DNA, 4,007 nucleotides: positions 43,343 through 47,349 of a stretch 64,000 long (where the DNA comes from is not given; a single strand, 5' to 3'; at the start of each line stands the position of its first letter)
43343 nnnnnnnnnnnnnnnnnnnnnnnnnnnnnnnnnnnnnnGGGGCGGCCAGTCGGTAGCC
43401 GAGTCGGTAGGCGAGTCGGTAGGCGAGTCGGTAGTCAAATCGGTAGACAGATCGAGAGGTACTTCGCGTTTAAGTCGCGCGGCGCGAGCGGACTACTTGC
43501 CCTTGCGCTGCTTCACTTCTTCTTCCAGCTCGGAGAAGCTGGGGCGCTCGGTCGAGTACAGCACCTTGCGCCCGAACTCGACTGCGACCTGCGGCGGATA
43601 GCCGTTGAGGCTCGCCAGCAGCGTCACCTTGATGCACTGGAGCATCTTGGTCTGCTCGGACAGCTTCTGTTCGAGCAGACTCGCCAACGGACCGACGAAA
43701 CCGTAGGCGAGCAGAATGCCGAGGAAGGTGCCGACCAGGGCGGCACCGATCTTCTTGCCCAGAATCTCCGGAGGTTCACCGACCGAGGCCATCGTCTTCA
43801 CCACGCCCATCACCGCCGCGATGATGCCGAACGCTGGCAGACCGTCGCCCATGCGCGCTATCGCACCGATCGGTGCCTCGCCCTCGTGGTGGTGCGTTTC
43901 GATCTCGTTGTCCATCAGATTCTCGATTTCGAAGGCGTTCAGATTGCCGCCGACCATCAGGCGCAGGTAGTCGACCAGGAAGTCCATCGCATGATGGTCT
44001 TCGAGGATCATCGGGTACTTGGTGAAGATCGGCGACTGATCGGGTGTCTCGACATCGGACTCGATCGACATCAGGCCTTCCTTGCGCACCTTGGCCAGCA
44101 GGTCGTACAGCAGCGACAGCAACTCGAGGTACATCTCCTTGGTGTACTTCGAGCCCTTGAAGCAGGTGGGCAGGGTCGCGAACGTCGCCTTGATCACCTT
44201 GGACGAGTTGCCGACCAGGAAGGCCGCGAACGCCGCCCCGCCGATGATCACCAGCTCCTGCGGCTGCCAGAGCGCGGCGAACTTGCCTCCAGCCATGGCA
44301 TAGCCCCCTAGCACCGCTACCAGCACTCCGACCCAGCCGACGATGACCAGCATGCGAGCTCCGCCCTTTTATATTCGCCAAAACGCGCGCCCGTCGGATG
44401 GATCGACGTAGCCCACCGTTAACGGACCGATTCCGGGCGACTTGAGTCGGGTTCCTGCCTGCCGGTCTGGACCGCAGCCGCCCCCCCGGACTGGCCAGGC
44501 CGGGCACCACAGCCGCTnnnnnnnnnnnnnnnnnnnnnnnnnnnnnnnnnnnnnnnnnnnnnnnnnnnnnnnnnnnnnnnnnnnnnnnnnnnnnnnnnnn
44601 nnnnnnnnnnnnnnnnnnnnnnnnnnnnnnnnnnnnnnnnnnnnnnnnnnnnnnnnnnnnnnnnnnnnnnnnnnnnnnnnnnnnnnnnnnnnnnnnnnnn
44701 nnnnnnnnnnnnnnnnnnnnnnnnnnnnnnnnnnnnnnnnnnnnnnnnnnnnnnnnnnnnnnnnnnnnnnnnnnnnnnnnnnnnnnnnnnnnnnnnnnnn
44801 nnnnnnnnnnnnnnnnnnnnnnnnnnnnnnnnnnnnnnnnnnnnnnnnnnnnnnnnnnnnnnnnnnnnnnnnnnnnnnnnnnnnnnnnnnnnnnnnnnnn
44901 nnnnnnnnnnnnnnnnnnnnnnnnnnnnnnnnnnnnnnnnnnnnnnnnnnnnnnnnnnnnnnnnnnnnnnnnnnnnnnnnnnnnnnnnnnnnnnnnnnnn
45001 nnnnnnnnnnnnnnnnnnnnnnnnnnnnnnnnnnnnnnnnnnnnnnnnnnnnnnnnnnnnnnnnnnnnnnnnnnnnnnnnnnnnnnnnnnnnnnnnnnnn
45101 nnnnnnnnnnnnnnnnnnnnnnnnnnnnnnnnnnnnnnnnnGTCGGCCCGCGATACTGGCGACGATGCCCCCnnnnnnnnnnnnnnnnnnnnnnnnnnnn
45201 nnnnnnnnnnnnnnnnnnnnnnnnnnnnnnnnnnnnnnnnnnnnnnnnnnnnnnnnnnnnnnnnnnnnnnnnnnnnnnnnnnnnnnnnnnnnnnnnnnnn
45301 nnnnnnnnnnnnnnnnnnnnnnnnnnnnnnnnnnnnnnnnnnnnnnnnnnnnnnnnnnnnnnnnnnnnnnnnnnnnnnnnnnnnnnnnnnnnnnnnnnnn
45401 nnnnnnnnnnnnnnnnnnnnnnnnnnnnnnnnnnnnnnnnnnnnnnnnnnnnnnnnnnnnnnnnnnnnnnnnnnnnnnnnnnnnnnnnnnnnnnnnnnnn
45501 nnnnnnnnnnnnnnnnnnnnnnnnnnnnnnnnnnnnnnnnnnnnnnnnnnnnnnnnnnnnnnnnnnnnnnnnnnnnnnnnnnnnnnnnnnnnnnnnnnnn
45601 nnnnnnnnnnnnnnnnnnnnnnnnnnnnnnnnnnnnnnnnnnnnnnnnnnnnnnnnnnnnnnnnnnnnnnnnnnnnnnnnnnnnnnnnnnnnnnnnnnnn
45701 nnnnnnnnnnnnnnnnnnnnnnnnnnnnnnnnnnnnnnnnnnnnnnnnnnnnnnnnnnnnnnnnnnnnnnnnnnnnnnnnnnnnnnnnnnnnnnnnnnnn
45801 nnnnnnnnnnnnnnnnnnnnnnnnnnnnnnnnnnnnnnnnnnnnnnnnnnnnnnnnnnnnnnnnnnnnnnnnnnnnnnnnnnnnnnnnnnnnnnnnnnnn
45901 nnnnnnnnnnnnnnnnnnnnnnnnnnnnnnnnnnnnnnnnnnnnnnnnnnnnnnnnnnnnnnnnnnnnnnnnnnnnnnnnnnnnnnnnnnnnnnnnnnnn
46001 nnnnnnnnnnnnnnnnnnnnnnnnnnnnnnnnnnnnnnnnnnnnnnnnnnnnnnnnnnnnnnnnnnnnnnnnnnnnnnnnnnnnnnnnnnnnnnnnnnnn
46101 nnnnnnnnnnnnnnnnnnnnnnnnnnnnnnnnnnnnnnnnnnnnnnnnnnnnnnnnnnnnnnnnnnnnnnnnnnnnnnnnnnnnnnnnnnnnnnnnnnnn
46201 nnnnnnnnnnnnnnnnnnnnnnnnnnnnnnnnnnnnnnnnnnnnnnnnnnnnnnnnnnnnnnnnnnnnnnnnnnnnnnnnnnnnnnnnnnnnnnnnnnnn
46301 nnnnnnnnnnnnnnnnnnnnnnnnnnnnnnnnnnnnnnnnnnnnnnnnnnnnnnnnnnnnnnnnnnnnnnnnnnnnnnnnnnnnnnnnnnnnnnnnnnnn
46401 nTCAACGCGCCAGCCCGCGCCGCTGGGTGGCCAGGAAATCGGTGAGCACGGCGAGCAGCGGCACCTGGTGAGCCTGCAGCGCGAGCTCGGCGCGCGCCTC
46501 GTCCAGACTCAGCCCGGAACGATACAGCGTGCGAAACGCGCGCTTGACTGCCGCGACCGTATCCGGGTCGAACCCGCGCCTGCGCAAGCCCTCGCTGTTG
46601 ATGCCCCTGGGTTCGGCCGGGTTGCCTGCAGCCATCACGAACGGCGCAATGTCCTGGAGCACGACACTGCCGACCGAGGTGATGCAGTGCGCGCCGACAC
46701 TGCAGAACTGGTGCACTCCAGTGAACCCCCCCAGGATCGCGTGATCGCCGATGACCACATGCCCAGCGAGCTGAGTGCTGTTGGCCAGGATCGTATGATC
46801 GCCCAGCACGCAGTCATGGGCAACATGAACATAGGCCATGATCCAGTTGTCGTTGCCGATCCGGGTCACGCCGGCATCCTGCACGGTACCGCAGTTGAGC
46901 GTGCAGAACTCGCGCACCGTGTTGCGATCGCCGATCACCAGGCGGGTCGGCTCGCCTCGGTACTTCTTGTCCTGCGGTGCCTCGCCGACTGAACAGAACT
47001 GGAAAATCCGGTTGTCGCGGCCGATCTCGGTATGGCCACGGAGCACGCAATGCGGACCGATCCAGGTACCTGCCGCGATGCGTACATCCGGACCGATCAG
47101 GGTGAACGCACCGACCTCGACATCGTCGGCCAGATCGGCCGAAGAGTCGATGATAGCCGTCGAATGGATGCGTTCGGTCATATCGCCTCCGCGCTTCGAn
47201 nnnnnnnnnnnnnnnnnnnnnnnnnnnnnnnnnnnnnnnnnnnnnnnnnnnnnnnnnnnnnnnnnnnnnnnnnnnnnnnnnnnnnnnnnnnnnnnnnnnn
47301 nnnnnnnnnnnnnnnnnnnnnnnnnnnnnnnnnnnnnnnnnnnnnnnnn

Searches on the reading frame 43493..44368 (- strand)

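Call 19: search_protein_families(library=pfam, proteins=[window:43493-44368:-], max_evalue=0.0001)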
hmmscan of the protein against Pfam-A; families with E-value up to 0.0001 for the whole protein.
window:43493-44368:- (291 aa): 2 families
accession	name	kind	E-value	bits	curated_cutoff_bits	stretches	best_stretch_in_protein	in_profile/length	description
PF20560.3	MotA_N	-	1.1e-34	119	27.3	1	9-98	1-91/91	Motility protein A N-terminal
PF01618.21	MotA_ExbB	-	4.2e-13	49.6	22.9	1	142-243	21-125/127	MotA/TolQ/ExbB proton channel family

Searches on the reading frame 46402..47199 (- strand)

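Call 19: search_protein_families(library=pfam, proteins=[window:46402-47199:-], max_evalue=0.0001)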
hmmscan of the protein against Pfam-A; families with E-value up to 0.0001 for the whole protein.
window:46402-47199:- (265 aa): 3 families
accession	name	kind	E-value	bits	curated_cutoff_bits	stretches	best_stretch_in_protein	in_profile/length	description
PF00132.30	Hexapep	-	1.8e-26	91.1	27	2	112-144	2-34/36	Bacterial transferase hexapeptide (six repeats)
PF13720.11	Acetyltransf_11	-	9.8e-26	90.4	24.5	1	183-263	1-81/82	Udp N-acetylglucosamine O-acyltransferase; Domain 2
PF25084.1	LbH_EIF2B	-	6.3e-05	23.4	54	0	112-182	28-101/105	EIF2B subunit epsilon LbH domain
